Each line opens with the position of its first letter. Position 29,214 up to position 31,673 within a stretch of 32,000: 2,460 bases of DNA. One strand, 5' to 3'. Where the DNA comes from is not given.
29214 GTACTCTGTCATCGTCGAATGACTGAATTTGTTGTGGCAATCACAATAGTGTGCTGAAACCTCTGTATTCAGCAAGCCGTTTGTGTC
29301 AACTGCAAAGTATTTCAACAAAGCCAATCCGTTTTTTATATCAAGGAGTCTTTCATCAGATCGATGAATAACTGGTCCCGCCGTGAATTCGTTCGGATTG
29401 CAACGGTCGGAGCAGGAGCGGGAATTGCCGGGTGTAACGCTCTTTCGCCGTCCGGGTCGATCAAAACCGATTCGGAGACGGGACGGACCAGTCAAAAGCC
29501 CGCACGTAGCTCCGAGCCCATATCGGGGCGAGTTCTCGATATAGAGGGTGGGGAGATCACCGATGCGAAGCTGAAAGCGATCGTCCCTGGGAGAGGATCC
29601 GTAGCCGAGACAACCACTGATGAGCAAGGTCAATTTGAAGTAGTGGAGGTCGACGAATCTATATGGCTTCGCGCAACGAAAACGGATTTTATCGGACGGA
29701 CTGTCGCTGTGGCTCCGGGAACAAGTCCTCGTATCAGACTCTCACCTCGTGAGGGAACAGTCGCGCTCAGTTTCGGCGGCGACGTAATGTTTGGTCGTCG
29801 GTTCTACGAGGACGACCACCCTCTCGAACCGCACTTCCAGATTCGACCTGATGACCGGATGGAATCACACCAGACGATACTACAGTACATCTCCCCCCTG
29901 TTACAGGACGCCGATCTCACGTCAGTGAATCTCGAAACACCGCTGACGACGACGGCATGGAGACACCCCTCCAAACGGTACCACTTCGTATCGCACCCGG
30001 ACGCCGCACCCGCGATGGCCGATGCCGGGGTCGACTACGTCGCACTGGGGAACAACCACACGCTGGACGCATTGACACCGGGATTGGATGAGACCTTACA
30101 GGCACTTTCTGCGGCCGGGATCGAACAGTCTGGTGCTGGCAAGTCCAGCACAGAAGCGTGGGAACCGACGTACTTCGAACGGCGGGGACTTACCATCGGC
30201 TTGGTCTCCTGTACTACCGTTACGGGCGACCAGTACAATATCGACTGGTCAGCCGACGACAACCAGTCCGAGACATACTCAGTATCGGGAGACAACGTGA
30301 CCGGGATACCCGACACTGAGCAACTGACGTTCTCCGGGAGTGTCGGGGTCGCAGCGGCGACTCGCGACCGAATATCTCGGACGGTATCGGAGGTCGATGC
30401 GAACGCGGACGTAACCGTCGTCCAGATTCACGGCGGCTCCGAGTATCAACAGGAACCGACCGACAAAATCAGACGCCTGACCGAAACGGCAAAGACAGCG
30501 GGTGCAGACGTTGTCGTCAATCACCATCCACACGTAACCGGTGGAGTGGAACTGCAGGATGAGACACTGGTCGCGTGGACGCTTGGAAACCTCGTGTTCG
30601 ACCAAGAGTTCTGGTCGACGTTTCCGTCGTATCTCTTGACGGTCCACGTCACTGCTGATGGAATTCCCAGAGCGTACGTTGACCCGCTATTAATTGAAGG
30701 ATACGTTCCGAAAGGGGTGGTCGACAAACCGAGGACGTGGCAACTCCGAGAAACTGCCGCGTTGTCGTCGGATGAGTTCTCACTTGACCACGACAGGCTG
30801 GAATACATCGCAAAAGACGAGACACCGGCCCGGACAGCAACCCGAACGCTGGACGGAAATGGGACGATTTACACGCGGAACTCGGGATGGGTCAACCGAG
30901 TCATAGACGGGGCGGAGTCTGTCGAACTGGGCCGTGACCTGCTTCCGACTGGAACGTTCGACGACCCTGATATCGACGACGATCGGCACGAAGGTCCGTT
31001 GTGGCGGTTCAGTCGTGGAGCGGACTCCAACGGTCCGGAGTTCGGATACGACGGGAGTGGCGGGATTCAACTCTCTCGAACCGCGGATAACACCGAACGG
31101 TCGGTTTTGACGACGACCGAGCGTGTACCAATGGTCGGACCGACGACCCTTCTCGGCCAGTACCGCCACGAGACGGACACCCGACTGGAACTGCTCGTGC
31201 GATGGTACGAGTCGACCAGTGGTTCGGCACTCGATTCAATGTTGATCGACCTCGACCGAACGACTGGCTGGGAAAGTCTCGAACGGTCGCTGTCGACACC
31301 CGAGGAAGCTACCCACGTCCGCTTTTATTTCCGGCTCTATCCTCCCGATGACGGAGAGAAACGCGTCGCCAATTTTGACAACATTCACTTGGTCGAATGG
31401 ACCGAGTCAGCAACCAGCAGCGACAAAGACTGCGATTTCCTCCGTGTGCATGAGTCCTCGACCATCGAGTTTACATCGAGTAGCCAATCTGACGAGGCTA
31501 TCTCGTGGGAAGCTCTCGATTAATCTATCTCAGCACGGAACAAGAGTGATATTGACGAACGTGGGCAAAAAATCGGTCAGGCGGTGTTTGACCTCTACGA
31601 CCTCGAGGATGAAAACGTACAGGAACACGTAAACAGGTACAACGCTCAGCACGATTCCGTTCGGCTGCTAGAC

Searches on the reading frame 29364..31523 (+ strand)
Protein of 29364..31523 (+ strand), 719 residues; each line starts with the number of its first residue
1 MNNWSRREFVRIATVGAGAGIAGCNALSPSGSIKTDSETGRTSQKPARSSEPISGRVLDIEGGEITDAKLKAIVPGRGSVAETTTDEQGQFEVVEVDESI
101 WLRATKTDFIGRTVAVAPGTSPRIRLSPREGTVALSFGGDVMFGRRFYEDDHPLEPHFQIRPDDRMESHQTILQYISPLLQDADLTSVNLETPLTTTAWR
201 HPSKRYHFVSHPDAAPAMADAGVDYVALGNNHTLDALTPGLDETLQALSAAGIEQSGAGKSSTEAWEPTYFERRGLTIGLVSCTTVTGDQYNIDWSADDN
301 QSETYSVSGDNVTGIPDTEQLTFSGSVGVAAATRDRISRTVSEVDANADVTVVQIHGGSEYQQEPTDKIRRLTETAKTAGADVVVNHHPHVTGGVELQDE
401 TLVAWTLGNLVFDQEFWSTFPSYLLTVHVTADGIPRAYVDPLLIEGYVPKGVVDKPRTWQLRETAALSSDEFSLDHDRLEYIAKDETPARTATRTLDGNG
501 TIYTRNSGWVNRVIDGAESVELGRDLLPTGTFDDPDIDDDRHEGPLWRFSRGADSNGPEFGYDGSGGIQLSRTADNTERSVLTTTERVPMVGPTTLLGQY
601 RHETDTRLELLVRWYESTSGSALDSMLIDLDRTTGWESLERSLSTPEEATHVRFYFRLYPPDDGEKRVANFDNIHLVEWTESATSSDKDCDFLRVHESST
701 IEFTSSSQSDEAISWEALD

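Call 8: search_protein_families(library=pfam, proteins=[window:29364-31523:+], max_evalue=0.01)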
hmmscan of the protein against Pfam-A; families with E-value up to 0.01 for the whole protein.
window:29364-31523:+ (719 aa): 2 families
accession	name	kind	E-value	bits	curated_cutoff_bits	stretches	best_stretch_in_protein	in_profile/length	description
PF09587.15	PGA_cap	-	2e-67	227.8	27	1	135-414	2-255/255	Bacterial capsule synthesis protein PGA_cap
PF13620.12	CarboxypepD_reg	-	4.6e-06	27.3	32.3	1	53-124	2-77/82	Carboxypeptidase regulatory-like domain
